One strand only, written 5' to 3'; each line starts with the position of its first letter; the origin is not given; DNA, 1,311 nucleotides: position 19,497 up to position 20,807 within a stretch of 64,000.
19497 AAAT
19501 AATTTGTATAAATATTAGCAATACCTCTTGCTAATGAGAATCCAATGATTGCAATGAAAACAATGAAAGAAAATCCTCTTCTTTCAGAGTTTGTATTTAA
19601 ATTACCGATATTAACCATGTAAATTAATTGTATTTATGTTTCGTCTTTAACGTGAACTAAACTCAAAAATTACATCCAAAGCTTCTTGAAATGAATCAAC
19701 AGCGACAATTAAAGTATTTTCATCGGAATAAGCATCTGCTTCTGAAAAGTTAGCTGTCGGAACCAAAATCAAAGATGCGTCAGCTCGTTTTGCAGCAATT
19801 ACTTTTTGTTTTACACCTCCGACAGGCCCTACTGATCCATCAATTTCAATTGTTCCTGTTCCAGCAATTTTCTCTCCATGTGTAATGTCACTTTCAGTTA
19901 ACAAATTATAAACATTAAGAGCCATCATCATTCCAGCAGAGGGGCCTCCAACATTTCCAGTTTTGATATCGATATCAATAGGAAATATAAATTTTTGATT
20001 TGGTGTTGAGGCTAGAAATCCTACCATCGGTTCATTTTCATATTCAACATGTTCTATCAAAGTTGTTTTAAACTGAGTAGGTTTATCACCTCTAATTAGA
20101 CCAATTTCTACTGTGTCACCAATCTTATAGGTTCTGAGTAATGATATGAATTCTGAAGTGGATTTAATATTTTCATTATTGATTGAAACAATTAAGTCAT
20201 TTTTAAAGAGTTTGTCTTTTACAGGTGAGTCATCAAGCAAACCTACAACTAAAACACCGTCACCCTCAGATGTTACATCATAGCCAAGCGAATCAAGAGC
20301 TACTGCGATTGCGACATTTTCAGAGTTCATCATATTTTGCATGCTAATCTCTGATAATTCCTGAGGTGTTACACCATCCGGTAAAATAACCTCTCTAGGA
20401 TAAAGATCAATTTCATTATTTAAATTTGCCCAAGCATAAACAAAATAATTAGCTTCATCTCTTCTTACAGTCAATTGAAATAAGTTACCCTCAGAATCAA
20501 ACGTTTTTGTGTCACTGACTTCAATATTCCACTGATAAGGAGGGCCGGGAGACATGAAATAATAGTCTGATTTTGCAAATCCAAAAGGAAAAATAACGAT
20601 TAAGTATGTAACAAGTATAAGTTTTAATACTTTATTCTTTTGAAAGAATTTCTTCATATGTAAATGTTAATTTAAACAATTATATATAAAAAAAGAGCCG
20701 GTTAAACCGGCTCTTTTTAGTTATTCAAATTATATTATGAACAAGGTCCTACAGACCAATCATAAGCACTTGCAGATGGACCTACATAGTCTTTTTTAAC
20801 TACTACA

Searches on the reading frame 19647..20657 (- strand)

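Call 17: search_protein_families(library=ncbifam, proteins=[window:19647-20657:-], max_evalue=0.00001)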
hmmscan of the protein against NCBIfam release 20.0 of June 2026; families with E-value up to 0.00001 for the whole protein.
window:19647-20657:- (336 aa): 10 families
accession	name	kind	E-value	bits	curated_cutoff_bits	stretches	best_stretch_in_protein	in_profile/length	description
NF041438.1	SepM_fam_S16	equivalog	4.2e-42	144.3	200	1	14-310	8-300/340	SepM family pheromone-processing serine protease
TIGR02902.1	spore_lonB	equivalog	1.1e-17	63.9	723.3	1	226-331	428-531/531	ATP-dependent protease LonB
TIGR00763.1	lon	equivalog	4.7e-13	48.5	608.05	1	237-331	700-795/795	endopeptidase La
TIGR02903.1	spore_lon_C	equivalog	2.6e-12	46.1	678.8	1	231-331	518-615/615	Lon family ATP-dependent protease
TIGR00764.1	lon_rel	equivalog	3.1e-09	36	516.6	1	235-334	497-596/608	ATP-dependent protease LonB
NF053637.1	SerProtHtrAspr2045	equivalog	4.7e-08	32.4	650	1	132-194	318-380/394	serine protease HtrA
NF047968.1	SerProtHtrA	equivalog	5.9e-08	32.4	470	1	119-199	276-356/357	serine protease HtrA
NF008053.0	PRK10787.1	equivalog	6.7e-08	31.1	891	1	237-312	676-749/784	endopeptidase La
TIGR02037.1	degP_htrA_DO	subfamily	1.6e-07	30.7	416.2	1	131-205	258-332/434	Do family serine endopeptidase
NF041521.1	HhoA_HhoB_HtrA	equivalog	1.5e-06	27.8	450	1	130-197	260-328/335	HhoA/HhoB/HtrA family serine endopeptidase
